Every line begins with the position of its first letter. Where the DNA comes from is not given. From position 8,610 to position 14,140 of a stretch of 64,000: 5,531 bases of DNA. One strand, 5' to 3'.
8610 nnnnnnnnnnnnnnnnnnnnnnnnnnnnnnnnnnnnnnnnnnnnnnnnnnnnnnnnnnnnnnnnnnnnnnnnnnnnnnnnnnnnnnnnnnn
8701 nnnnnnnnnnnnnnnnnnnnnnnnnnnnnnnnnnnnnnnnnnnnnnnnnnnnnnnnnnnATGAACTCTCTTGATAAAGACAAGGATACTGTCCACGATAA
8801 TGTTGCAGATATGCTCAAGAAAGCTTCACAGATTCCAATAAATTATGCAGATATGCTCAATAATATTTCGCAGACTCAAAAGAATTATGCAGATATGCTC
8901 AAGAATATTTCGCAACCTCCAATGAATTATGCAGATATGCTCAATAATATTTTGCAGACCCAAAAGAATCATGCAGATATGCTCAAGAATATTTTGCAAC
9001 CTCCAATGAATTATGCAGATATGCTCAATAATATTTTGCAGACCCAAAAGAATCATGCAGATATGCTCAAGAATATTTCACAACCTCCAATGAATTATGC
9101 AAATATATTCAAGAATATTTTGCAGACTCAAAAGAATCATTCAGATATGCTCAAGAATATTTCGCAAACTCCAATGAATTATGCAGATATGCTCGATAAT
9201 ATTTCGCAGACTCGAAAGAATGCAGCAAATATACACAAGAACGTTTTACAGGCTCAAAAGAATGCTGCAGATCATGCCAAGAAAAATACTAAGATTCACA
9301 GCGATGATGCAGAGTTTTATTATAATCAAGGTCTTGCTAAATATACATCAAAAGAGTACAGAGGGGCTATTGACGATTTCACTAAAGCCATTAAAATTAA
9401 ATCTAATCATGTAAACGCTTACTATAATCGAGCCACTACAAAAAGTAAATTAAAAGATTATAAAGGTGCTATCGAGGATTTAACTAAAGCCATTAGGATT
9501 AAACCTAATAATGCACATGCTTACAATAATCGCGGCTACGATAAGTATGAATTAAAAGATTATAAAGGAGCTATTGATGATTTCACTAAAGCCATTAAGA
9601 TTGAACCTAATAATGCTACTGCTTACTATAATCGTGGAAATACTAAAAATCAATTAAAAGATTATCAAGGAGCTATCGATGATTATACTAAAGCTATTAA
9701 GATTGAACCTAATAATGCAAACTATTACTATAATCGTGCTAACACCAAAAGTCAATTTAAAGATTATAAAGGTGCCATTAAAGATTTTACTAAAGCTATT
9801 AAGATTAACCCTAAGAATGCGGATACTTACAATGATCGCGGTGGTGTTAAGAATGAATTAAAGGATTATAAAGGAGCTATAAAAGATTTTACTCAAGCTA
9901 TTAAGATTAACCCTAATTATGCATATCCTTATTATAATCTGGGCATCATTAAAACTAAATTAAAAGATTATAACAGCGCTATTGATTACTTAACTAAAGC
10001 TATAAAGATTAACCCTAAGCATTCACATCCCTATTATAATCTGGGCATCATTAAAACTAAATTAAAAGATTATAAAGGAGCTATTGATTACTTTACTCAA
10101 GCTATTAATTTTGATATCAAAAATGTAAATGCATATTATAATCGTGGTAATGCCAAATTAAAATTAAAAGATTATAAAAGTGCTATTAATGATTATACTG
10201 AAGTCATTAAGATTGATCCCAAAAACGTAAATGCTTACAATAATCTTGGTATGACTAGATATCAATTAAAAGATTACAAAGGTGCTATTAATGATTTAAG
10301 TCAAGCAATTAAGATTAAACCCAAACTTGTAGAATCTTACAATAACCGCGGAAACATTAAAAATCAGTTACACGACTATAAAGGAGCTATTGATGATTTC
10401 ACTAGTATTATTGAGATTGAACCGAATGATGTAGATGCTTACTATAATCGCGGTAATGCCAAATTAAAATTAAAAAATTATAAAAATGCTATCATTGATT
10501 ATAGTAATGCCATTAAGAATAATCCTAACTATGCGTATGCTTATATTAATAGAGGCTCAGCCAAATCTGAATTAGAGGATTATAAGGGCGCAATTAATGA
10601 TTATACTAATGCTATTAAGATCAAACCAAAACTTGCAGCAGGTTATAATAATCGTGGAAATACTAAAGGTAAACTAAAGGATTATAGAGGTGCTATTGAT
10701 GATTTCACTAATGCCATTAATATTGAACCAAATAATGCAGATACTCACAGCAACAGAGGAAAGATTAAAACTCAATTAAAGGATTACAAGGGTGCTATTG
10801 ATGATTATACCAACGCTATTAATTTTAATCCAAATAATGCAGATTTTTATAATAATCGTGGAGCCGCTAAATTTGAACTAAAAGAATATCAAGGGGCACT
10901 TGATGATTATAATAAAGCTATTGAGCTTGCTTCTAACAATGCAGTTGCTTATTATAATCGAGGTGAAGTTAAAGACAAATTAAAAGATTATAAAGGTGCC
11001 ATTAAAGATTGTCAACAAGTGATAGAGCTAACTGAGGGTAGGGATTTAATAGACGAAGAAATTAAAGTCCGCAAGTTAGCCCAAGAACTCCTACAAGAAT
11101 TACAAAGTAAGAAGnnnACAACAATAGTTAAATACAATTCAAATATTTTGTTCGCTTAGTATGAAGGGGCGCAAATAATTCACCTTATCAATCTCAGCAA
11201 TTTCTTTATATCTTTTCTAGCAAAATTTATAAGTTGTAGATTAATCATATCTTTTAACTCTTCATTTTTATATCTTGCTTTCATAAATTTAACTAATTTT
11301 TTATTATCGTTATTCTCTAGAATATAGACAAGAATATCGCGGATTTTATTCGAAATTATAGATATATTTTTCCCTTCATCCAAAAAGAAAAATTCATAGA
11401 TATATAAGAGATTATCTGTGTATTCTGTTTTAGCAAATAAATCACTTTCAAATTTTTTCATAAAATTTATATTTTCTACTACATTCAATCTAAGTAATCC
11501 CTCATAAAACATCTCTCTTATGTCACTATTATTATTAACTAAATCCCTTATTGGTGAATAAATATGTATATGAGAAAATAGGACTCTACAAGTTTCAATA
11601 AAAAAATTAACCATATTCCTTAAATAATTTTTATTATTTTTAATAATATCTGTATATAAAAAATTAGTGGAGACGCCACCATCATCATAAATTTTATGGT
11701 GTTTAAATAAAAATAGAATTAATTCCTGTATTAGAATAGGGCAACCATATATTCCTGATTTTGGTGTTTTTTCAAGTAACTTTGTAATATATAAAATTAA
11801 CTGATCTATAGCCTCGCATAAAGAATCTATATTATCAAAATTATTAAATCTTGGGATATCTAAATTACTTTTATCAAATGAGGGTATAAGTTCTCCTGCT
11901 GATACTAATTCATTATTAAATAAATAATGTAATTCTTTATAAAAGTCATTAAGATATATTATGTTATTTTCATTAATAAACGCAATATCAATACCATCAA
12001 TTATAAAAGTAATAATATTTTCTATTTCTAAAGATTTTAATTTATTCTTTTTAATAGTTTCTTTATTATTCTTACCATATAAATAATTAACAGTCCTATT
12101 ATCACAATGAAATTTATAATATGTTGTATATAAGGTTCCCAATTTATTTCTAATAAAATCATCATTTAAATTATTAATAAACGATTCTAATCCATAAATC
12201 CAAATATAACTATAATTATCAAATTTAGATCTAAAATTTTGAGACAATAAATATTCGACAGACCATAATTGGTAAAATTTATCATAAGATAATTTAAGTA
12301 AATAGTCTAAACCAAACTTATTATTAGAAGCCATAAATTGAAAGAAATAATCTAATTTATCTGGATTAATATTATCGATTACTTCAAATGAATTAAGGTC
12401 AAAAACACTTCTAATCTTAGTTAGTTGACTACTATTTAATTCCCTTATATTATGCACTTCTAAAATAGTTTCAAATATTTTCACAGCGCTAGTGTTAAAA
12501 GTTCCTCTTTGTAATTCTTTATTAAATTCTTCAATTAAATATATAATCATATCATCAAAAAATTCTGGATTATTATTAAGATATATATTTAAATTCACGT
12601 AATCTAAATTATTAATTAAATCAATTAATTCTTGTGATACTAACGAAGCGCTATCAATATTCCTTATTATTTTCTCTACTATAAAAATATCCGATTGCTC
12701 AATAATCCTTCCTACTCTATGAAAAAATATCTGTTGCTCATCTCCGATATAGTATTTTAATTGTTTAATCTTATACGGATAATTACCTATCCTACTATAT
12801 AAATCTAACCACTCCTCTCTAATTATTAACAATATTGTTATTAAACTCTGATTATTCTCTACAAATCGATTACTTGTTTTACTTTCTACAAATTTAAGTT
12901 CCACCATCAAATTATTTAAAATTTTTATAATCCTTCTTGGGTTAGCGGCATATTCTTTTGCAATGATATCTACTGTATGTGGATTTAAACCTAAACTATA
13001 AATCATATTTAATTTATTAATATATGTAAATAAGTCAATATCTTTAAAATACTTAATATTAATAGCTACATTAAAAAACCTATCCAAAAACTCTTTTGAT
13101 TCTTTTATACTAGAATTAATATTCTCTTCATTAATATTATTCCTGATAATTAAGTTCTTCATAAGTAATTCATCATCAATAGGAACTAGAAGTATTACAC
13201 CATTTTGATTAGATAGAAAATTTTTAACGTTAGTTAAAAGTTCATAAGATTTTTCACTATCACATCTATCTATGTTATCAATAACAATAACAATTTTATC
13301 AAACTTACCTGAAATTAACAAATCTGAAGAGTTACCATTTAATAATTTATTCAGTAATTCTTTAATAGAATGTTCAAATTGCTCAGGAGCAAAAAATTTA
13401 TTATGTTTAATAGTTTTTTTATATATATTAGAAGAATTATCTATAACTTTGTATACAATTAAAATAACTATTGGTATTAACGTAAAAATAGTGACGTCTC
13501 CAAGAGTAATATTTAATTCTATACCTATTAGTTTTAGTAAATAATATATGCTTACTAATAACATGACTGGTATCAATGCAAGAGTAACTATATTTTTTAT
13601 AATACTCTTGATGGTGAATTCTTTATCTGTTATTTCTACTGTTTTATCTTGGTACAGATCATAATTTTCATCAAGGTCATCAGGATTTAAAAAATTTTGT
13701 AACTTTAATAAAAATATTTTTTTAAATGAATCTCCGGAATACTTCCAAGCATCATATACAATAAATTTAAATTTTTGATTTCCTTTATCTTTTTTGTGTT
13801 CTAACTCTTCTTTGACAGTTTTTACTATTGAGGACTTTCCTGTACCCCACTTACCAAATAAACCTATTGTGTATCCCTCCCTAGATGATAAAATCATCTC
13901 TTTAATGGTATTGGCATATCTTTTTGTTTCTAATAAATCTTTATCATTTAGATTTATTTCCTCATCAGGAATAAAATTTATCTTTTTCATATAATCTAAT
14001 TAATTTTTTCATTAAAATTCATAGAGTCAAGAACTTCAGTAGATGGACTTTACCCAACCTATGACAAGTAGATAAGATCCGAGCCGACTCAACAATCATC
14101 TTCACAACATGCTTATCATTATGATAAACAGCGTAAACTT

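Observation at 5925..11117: valS reading frame does not terminate: ValRS fused in frame to a novel 14-aa repeat array and about 17 TPRs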

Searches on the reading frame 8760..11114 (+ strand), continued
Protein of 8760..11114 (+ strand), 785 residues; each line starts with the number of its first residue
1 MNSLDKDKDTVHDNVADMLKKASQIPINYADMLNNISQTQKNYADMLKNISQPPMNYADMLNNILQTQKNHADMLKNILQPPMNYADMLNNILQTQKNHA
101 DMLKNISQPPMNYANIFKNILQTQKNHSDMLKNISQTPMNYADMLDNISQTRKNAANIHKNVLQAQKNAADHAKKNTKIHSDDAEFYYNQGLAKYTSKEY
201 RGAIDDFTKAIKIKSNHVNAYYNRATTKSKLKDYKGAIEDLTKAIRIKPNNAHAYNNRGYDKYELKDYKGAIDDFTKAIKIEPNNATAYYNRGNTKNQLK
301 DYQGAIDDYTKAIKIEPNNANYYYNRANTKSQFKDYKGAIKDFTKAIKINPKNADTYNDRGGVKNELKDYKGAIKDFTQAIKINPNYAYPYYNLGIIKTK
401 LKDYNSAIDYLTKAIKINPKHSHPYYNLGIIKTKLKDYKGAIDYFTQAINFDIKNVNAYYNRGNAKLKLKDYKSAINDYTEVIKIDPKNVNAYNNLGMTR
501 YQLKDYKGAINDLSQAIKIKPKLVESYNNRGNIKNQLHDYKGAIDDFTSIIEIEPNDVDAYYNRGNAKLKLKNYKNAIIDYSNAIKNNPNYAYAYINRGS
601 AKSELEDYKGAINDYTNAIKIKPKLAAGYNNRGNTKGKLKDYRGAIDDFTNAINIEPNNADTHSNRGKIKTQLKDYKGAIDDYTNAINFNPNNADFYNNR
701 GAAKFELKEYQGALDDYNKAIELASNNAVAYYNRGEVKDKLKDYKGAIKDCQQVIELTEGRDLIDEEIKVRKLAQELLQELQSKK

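Call 59: find_homologous_proteins(query=P0180, max_evalue=1e-30)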
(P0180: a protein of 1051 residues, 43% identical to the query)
Query P0180 (1051 aa): 8000 proteins with E <= 1e-30 among 8000 candidates; the best 120 are listed.
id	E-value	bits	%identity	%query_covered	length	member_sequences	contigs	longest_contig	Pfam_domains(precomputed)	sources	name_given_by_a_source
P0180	0.0e+0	2378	100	100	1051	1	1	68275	PF03704.24,PF13431.13,PF23914.2,PF25062.2,PF13414.13,PF12569.15,PF13428.13,PF00152.26,PF13374.13,PF14559.13,PF24575.2,PF10516.16,PF13371.13,PF00515.35,PF12895.14,PF13424.13,PF21033.5,PF13432.13,PF01336.32,PF13181.13,PF01239.29,PF07719.24,PF13174.13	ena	-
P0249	0.0e+0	2140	90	96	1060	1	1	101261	PF03704.24,PF13431.13,PF23914.2,PF12544.14,PF13414.13,PF12569.15,PF13428.13,PF00152.26,PF13374.13,PF14559.13,PF24575.2,PF10516.16,PF13371.13,PF00515.35,PF12895.14,PF13424.13,PF21033.5,PF13432.13,PF01336.32,PF13181.13,PF01239.29,PF07719.24,PF13174.13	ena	-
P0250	0.0e+0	2031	79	93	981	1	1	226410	PF03704.24,PF13431.13,PF23914.2,PF25062.2,PF12544.14,PF13414.13,PF13428.13,PF00152.26,PF13374.13,PF14559.13,PF13371.13,PF00515.35,PF13424.13,PF21033.5,PF13432.13,PF01336.32,PF13181.13,PF01239.29,PF07719.24,PF13174.13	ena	-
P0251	0.0e+0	1926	80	93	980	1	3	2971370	PF03704.24,PF13431.13,PF23914.2,PF13414.13,PF12569.15,PF13428.13,PF00152.26,PF13374.13,PF14559.13,PF10516.16,PF13371.13,PF00515.35,PF13424.13,PF21033.5,PF13432.13,PF01336.32,PF13429.13,PF13181.13,PF01239.29,PF07719.24,PF13174.13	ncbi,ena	-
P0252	0.0e+0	1842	78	96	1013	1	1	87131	PF03704.24,PF13431.13,PF23914.2,PF13414.13,PF12569.15,PF13428.13,PF00152.26,PF13374.13,PF14559.13,PF10516.16,PF13371.13,PF00515.35,PF12895.14,PF13424.13,PF21033.5,PF13432.13,PF01336.32,PF13181.13,PF01239.29,PF07719.24,PF13174.13,PF24726.2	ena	-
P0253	0.0e+0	1833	80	87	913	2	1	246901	PF13431.13,PF23914.2,PF25062.2,PF13414.13,PF13428.13,PF00152.26,PF13374.13,PF14559.13,PF10516.16,PF13371.13,PF00515.35,PF13424.13,PF21033.5,PF13432.13,PF01336.32,PF13181.13,PF01239.29,PF07719.24,PF13174.13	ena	-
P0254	0.0e+0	1787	71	100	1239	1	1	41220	PF03704.24,PF13431.13,PF23914.2,PF13414.13,PF12569.15,PF13428.13,PF00152.26,PF13374.13,PF14559.13,PF10516.16,PF13371.13,PF00515.35,PF13424.13,PF21033.5,PF13432.13,PF01336.32,PF13181.13,PF01239.29,PF07719.24,PF13174.13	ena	-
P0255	0.0e+0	1765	79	90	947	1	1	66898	PF13431.13,PF23914.2,PF25062.2,PF13414.13,PF12569.15,PF13428.13,PF00152.26,PF13374.13,PF14559.13,PF13371.13,PF00515.35,PF13424.13,PF21033.5,PF13432.13,PF01336.32,PF13181.13,PF01239.29,PF07719.24,PF13174.13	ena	-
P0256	0.0e+0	1764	81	93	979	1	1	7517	PF03704.24,PF13431.13,PF23914.2,PF13414.13,PF12569.15,PF13428.13,PF00152.26,PF13374.13,PF14559.13,PF10516.16,PF13371.13,PF00515.35,PF13424.13,PF21033.5,PF13432.13,PF01336.32,PF13181.13,PF07719.24,PF13174.13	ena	-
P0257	0.0e+0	1718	81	92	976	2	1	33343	PF03704.24,PF12544.14,PF13414.13,PF12569.15,PF00152.26,PF13374.13,PF24575.2,PF00515.35,PF13424.13,PF01336.32,PF07719.24,PF13174.13,PF13431.13,PF23914.2,PF25062.2,PF13428.13,PF14559.13,PF25575.1,PF10516.16,PF13371.13,PF21033.5,PF13432.13,PF13181.13,PF01239.29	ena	-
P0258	0.0e+0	1707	80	93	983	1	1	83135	PF03704.24,PF13414.13,PF12569.15,PF00152.26,PF13374.13,PF24575.2,PF00515.35,PF13424.13,PF01336.32,PF13429.13,PF07719.24,PF13174.13,PF14853.13,PF13431.13,PF23914.2,PF13428.13,PF14559.13,PF25575.1,PF10516.16,PF13371.13,PF12895.14,PF21033.5,PF13432.13,PF13181.13,PF01239.29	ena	-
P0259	0.0e+0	1696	79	90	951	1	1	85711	PF03704.24,PF14853.13,PF13431.13,PF23914.2,PF13414.13,PF12569.15,PF13428.13,PF00152.26,PF13374.13,PF14559.13,PF25575.1,PF13371.13,PF00515.35,PF12895.14,PF13424.13,PF21033.5,PF13432.13,PF01336.32,PF13429.13,PF13181.13,PF01239.29,PF07719.24,PF13174.13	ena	-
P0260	0.0e+0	1693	76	96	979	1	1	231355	PF03704.24,PF13431.13,PF23914.2,PF13414.13,PF12569.15,PF13428.13,PF00152.26,PF13374.13,PF14559.13,PF24575.2,PF25575.1,PF13371.13,PF00515.35,PF13424.13,PF21033.5,PF13432.13,PF01336.32,PF13181.13,PF01239.29,PF07719.24,PF13174.13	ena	-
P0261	0.0e+0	1680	79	93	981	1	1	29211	PF03704.24,PF13414.13,PF12569.15,PF00152.26,PF13374.13,PF24575.2,PF00515.35,PF13424.13,PF01336.32,PF07719.24,PF13174.13,PF14853.13,PF13431.13,PF23914.2,PF13428.13,PF14559.13,PF25575.1,PF13371.13,PF12895.14,PF21033.5,PF13432.13,PF13181.13,PF01239.29,PF24726.2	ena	-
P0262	0.0e+0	1678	83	87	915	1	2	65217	PF03704.24,PF14853.13,PF13431.13,PF23914.2,PF13414.13,PF12569.15,PF13428.13,PF00152.26,PF13374.13,PF14559.13,PF24575.2,PF10516.16,PF13371.13,PF00515.35,PF12895.14,PF13424.13,PF21033.5,PF13432.13,PF01336.32,PF13181.13,PF01239.29,PF07719.24,PF13174.13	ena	-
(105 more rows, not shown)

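Call 63: find_encoding_contigs(protein=P0251, flank=10000, max_places=2)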
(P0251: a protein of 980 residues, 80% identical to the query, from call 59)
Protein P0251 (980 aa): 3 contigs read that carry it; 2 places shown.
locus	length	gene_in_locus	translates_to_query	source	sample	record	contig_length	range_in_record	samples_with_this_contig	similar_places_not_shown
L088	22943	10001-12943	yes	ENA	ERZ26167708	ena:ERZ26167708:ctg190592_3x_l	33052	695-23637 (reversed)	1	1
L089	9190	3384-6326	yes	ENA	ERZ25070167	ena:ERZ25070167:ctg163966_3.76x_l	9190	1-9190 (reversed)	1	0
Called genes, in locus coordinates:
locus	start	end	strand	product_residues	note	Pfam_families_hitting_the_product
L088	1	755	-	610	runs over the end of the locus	PF03403:PAF-AH_p_II (weak), PF07224:Chlorophyllase (faint)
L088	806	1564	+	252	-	-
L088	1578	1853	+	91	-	-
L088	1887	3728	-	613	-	PF03403:PAF-AH_p_II (weak), PF07224:Chlorophyllase (faint)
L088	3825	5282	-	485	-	PF01523:PmbA_TldD_1st, PF19290:PmbA_TldD_2nd, PF19289:PmbA_TldD_3rd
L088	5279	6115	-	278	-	PF00795:CN_hydrolase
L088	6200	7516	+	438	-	PF03447:NAD_binding_3, PF00742:Homoserine_dh, PF01842:ACT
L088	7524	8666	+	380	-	PF00291:PALP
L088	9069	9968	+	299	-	PF03462:PCRF, PF00472:RF-1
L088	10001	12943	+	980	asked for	PF01336:tRNA_anti-codon, PF00152:tRNA-synt_2, PF13414:TPR_11, PF13432:TPR_16, PF00515:TPR_1, PF13432:TPR_16, PF00515:TPR_1, PF13414:TPR_11, +47 more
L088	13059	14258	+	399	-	-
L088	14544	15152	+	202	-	-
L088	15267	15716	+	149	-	-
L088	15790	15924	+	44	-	-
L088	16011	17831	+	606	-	-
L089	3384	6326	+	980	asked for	PF01336:tRNA_anti-codon, PF00152:tRNA-synt_2, PF13414:TPR_11, PF13432:TPR_16, PF00515:TPR_1, PF13432:TPR_16, PF00515:TPR_1, PF13414:TPR_11, +47 more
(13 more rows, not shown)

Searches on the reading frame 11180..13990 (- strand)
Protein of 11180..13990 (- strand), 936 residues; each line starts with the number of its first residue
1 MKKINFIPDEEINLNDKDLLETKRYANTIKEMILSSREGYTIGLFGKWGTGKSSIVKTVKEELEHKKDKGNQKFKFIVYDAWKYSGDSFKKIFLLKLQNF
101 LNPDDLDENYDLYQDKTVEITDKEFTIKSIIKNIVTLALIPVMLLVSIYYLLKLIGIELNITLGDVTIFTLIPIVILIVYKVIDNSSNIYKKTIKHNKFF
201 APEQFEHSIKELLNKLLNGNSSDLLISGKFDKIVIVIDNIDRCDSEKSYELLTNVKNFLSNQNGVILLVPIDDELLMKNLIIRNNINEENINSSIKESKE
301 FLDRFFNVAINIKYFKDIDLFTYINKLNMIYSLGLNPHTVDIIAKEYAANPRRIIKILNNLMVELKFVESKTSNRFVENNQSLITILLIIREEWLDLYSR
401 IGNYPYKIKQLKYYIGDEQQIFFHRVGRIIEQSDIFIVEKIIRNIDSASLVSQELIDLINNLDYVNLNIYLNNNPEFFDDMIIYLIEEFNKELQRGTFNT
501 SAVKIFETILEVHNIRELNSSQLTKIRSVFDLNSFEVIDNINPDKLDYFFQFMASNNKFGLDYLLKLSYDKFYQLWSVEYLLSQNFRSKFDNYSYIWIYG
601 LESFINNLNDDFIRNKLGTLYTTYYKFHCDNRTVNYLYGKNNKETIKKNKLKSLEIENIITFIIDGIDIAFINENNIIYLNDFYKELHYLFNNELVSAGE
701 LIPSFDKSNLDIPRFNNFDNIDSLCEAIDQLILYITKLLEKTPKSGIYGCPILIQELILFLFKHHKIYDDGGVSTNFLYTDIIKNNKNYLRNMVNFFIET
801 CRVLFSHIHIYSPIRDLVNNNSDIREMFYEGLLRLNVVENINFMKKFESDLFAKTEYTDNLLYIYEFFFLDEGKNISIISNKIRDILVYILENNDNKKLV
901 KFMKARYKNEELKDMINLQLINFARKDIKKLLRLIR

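Call 21: search_protein_families(library=pfam, proteins=[window:11180-13990:-], max_evalue=0.001)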
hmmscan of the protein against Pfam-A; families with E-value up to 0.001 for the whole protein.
window:11180-13990:- (936 aa): 3 families
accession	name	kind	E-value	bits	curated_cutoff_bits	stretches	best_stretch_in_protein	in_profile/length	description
PF07693.20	KAP_NTPase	-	1.4e-23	84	20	1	23-313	2-226/293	KAP family P-loop domain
PF24883.2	NPHP3_N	-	3.2e-06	27.9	24.8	0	193-263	93-154/164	Nephrocystin 3, N-terminal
PF13401.12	AAA_22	-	0.00017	22.3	27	0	43-99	9-56/130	AAA domain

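Call 41: search_protein_families(library=padloc, proteins=[window:11180-13990:-], max_evalue=0.00001)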
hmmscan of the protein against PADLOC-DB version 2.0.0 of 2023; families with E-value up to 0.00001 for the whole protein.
window:11180-13990:- (936 aa): 4 families
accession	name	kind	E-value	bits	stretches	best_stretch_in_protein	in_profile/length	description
PDLC02209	QatA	-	4e-15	53.4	1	16-95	9-84/646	-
PDLC02210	QatA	-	3.1e-11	40.5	1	41-325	34-290/593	-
PDLC04959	PDC-S20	-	1.8e-10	39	1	13-492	14-443/464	-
PDLC02361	PifA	-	5.5e-10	36.5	1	8-106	7-105/720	PifA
